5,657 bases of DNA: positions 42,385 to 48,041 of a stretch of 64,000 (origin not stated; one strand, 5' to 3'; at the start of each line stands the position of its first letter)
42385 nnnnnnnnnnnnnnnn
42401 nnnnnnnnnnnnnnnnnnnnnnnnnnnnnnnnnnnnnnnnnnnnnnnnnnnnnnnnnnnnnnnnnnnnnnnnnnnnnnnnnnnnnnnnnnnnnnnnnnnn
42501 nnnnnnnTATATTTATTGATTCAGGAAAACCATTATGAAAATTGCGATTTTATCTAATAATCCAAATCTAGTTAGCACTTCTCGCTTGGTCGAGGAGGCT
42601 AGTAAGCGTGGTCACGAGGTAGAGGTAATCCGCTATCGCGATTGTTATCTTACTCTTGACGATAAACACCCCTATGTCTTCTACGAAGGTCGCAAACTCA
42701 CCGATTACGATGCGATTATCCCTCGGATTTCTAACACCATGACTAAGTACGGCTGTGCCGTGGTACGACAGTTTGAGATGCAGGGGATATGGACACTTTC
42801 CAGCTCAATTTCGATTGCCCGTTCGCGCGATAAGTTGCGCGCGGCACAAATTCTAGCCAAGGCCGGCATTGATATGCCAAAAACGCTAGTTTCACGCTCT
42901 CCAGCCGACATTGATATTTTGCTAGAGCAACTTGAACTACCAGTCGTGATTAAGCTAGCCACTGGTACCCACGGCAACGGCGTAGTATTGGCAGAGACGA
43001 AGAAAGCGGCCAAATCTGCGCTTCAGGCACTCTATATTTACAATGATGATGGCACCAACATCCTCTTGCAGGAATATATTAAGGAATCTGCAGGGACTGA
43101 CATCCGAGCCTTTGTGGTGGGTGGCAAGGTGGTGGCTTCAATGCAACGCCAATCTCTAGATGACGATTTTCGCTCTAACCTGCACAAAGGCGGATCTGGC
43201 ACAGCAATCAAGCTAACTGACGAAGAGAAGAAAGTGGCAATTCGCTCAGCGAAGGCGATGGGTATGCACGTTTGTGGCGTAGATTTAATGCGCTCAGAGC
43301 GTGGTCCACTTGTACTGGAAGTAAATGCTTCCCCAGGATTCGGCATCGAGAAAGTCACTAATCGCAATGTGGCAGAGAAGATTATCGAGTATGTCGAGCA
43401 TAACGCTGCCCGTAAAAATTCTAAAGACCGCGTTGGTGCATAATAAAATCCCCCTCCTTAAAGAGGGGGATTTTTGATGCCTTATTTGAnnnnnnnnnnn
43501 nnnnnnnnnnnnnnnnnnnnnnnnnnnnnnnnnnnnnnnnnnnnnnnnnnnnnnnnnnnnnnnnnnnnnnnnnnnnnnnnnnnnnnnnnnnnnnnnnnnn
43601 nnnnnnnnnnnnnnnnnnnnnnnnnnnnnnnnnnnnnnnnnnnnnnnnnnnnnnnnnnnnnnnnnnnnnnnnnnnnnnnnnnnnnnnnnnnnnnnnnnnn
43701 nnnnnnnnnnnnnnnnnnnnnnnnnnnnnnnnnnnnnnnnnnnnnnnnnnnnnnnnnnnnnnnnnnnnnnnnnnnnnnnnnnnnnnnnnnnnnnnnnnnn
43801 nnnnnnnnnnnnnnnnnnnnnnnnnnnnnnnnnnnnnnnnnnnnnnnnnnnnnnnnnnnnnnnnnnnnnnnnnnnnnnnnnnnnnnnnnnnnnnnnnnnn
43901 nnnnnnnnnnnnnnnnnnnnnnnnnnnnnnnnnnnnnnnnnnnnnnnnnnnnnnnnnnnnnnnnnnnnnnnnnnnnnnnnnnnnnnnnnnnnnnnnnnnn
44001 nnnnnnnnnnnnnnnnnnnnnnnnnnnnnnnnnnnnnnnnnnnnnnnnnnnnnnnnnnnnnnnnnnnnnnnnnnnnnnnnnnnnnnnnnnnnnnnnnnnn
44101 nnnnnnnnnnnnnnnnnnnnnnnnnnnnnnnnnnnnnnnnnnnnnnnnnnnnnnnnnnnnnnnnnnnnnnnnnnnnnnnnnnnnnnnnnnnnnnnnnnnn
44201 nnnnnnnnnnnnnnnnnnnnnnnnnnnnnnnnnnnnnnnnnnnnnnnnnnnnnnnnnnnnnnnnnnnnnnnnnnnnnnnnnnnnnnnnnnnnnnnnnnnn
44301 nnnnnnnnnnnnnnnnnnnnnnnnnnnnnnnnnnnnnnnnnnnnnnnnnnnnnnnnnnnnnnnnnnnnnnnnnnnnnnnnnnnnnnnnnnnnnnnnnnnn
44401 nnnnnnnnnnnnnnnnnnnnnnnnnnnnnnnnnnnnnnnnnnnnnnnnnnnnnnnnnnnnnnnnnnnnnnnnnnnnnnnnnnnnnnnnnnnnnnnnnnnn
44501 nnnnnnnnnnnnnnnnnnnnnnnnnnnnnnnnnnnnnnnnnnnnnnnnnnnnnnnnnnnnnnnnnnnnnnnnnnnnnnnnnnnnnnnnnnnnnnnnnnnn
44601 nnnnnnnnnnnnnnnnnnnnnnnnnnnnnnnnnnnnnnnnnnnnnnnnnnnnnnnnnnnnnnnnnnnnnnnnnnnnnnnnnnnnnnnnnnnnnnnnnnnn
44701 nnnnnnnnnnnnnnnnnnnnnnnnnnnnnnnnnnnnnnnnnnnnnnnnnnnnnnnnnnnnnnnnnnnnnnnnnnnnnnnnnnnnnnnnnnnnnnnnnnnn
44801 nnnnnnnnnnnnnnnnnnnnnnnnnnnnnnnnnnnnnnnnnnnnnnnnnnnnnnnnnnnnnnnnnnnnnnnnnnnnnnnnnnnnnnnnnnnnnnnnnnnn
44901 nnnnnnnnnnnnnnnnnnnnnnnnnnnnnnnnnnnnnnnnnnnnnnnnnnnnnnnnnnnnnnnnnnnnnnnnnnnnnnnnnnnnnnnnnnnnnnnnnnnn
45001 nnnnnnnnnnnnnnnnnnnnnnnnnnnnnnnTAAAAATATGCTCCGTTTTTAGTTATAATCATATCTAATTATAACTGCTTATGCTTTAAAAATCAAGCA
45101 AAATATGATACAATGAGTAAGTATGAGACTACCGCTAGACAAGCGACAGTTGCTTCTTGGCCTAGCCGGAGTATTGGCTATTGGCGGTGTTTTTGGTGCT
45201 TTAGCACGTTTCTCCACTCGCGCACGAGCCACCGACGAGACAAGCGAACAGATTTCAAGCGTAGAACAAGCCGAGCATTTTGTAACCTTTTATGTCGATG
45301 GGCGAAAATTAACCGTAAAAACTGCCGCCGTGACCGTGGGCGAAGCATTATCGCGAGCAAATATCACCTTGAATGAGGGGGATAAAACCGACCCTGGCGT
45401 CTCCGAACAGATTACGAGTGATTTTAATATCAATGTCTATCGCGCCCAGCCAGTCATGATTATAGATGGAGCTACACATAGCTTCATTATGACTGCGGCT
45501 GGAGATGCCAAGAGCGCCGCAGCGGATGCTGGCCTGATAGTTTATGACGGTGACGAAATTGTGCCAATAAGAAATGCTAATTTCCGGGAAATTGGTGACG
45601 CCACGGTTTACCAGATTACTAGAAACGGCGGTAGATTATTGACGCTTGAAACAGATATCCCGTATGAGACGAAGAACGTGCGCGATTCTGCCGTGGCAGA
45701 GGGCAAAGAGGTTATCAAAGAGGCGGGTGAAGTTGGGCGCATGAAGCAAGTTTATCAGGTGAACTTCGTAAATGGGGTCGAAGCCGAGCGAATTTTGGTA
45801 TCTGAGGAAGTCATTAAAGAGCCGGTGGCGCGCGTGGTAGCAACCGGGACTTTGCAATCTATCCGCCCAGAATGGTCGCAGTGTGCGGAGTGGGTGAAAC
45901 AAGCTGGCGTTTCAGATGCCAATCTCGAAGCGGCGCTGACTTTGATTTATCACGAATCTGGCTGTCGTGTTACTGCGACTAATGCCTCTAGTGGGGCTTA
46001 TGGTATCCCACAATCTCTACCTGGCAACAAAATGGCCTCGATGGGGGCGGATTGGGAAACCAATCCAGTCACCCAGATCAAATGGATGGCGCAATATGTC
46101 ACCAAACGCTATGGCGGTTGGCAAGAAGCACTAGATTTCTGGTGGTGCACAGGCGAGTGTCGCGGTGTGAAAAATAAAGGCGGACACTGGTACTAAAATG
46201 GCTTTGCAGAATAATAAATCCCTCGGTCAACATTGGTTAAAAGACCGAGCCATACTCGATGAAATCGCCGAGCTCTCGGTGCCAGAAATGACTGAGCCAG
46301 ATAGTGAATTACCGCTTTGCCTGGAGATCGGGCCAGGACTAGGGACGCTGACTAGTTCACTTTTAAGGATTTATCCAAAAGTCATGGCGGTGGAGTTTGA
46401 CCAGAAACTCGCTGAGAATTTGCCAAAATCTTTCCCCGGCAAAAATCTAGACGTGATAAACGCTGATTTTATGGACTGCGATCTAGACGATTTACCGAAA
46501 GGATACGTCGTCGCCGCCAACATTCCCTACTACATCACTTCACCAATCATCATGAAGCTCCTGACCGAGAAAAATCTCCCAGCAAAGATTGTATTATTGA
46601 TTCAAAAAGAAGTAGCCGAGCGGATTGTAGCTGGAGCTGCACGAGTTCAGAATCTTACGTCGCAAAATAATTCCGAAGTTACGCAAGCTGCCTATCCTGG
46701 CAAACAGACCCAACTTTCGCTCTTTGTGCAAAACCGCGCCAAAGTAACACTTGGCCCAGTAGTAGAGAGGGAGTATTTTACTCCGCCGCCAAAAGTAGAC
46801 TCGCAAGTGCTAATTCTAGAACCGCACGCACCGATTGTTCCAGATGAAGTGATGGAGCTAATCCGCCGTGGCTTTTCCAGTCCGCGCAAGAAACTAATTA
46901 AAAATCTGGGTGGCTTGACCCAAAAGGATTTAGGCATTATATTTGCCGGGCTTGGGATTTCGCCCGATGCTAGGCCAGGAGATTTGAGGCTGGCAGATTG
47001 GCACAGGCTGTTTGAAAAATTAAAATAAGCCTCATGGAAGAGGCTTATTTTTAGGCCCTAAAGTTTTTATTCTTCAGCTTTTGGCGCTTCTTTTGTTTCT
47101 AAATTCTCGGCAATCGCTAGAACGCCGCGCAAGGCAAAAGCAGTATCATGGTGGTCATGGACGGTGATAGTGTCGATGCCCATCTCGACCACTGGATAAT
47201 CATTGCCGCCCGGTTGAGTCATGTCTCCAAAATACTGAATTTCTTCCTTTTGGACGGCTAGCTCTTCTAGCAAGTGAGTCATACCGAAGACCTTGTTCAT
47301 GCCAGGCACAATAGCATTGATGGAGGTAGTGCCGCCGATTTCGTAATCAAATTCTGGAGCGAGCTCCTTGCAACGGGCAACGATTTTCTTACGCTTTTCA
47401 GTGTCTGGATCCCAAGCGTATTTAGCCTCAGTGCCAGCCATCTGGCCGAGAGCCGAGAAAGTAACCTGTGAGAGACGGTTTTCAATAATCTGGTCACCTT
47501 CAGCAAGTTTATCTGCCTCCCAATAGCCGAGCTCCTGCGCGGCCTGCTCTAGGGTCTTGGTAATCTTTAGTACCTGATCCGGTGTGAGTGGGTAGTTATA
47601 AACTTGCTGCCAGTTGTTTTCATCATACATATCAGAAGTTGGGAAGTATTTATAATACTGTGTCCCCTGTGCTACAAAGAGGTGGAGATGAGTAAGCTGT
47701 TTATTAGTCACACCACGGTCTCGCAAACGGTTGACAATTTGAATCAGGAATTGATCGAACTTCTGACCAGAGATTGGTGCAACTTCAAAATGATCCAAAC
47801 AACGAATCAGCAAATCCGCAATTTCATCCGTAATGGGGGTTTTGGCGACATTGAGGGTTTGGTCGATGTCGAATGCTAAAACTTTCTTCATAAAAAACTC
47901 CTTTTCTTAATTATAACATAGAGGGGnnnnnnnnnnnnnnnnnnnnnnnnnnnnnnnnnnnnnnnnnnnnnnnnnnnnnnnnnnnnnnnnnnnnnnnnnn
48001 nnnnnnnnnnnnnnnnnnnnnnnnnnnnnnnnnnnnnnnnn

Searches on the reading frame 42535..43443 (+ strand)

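Call 21: search_protein_families(library=pfam, proteins=[window:42535-43443:+], max_evalue=0.001)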
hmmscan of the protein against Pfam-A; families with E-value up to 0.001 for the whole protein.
window:42535-43443:+ (302 aa): 6 families
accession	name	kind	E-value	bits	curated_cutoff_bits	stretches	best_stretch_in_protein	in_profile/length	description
PF08443.16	RimK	-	2.9e-59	200.3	21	1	98-287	2-188/188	RimK-like ATP-grasp domain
PF18030.7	Rimk_N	-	7.2e-37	126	26.4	1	1-94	1-94/94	RimK PreATP-grasp domain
PF02955.21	GSH-S_ATP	-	1.9e-19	70.2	23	1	114-276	12-172/175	Prokaryotic glutathione synthetase, ATP-grasp domain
PF02655.19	ATP-grasp_3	-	1.3e-10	42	23.2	1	99-265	3-155/160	ATP-grasp domain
PF14397.11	ATPgrasp_ST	-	1.8e-09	37.6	31.4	0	98-228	20-179/278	Sugar-transfer associated ATP-grasp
PF13549.11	ATP-grasp_5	-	0.00085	19.2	27.6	0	99-143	11-55/221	ATP-grasp domain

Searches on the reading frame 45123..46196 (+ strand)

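Call 21: search_protein_families(library=pfam, proteins=[window:45123-46196:+], max_evalue=0.001)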
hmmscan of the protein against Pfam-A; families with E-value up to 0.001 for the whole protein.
window:45123-46196:+ (357 aa): 3 families
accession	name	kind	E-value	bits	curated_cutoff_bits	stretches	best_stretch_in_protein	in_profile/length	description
PF07501.17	G5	-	2.7e-18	66.4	23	1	176-243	7-74/75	G5 domain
PF03990.20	DUF348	-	1.7e-15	56.8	24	1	54-93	1-40/41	G5-linked-Ubiquitin-like domain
PF18013.6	Phage_lysozyme2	-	0.00069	20.3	28.2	0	255-328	7-88/140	Phage tail lysozyme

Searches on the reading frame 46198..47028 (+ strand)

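Call 21: search_protein_families(library=pfam, proteins=[window:46198-47028:+], max_evalue=0.001)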
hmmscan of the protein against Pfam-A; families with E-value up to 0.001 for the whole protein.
window:46198-47028:+ (276 aa): 1 family
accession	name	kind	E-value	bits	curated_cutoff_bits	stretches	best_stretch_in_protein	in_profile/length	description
PF00398.26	RrnaAD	-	1.6e-41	142.6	24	2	4-146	3-145/263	Ribosomal RNA adenine dimethylase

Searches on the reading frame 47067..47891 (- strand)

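Call 21: search_protein_families(library=pfam, proteins=[window:47067-47891:-], max_evalue=0.001)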
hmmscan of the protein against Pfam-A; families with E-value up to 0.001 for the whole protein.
window:47067-47891:- (274 aa): 2 families
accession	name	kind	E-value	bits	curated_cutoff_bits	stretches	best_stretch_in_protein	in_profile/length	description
PF03332.19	PMM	-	1.6e-09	38.3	22.4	1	135-251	93-212/221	Eukaryotic phosphomannomutase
PF08282.18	Hydrolase_3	-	1e-06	29.2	20.9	1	90-225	67-213/255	haloacid dehalogenase-like hydrolase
